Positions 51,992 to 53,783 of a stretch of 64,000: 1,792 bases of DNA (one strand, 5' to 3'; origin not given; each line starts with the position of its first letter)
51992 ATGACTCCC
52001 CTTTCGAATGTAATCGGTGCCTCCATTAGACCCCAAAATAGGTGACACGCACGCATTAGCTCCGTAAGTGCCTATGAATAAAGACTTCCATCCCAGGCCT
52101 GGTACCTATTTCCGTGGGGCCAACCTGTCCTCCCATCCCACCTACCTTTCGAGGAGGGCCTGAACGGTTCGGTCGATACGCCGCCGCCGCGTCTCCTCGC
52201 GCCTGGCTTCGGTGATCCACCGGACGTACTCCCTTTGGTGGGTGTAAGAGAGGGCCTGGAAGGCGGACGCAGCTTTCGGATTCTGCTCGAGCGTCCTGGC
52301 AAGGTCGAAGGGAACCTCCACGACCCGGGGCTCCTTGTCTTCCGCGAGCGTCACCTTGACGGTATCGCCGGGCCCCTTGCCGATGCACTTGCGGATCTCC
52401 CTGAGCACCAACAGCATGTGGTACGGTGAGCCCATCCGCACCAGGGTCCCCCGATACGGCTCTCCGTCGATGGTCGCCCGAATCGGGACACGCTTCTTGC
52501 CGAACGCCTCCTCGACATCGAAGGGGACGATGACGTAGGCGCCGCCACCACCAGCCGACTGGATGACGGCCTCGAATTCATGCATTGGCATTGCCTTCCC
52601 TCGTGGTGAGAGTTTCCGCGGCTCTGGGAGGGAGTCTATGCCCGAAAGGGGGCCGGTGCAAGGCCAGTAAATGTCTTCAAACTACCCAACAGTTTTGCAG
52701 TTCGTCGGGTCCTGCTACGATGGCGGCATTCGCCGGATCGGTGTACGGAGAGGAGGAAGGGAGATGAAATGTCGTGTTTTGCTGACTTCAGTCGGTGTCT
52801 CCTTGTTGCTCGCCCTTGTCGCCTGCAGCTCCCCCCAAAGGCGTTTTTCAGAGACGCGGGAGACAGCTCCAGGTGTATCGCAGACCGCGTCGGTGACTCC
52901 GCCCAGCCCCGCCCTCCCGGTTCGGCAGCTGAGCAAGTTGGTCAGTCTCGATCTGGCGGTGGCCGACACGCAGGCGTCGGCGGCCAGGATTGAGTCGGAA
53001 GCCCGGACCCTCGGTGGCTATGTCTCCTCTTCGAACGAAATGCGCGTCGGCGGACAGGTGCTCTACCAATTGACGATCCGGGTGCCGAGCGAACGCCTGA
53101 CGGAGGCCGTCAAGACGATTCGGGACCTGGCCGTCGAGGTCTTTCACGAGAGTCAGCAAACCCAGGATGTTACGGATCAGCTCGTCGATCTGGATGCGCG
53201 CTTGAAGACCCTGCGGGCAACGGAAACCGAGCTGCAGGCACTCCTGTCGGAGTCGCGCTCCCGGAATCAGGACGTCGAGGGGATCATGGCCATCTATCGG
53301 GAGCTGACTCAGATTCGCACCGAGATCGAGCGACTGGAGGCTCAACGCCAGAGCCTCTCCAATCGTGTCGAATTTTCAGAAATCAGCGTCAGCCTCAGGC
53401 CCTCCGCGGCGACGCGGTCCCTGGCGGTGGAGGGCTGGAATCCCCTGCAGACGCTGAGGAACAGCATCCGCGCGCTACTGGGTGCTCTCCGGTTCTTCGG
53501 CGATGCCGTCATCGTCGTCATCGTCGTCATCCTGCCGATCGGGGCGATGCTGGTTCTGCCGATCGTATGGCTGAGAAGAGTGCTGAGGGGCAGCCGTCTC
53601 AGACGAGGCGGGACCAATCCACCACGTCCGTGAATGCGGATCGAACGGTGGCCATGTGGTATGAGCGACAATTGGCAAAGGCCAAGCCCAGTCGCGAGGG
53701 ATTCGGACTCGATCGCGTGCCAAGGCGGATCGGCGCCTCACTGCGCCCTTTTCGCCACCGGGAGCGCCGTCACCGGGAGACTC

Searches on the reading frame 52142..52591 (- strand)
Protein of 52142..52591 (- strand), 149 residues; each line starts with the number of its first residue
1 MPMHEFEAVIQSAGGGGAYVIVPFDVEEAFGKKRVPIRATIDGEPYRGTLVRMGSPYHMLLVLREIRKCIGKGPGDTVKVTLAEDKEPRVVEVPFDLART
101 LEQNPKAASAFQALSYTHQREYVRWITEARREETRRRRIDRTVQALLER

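Call 60: search_protein_families(library=pfam, proteins=[window:52142-52591:-], max_evalue=0.01)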
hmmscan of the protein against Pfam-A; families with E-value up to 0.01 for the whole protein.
window:52142-52591:- (149 aa): 2 families
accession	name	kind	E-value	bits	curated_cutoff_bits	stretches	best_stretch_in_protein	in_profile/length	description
PF08922.17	DUF1905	-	8.7e-22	77.5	24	1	6-82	1-81/81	Domain of unknown function (DUF1905)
PF13376.11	OmdA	-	4.6e-21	75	25.6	1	91-148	2-59/60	Bacteriocin-protection, YdeI or OmpD-Associated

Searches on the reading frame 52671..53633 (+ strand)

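Call 4: search_protein_families(library=pfam, proteins=[window:52671-53633:+], max_evalue=0.01)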
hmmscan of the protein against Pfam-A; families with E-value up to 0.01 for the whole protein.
window:52671-53633:+ (320 aa): 3 families
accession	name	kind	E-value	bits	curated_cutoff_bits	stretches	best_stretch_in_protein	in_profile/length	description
PF14257.11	DUF4349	-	8.1e-45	153.2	27.7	1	85-302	1-212/213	Domain of unknown function (DUF4349)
PF03961.19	FapA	-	0.0014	18.8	31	1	126-236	120-229/272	Flagellar Assembly Protein A beta solenoid domain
PF05557.18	MAD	-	0.0032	16.4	30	1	140-236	375-474/661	Mitotic checkpoint protein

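Call 5: search_protein_families(library=ncbifam, proteins=[window:52671-53633:+], max_evalue=0.01)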
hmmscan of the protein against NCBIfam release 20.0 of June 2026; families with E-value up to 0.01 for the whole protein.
window:52671-53633:+ (320 aa): 8 families
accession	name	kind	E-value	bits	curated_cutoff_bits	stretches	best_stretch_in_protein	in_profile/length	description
TIGR02168.1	SMC_prok_B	equivalog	7.9e-05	20.6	567.35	1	93-235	631-774/1181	chromosome segregation protein SMC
NF045487.1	ASRP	equivalog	0.00024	19.9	300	1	142-234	122-214/593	archaea-specific SMC-related protein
NF053563.1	Rkd4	equivalog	0.0012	17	860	1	103-236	277-410/747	arcadin-4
NF047515.1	SpiroCoCo_C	equivalog_domain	0.0016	17.7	125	1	141-234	52-145/313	SpiroCoCo family coiled-coil protein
TIGR04211.1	SH3_and_anchor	equivalog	0.0021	17.7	65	1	140-233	65-162/198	TIGR04211 family SH3 domain-containing protein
NF058533.1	antiphage_ProA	equivalog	0.0038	14.6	1500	1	97-250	750-898/1903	anti-phage protein ProA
TIGR02169.1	SMC_prok_A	equivalog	0.0059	14.3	729.4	1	141-233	266-360/1165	chromosome segregation protein SMC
NF003034.1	PRK03918.1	equivalog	0.0075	14.3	700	1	141-237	165-258/878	DNA double-strand break repair ATPase Rad50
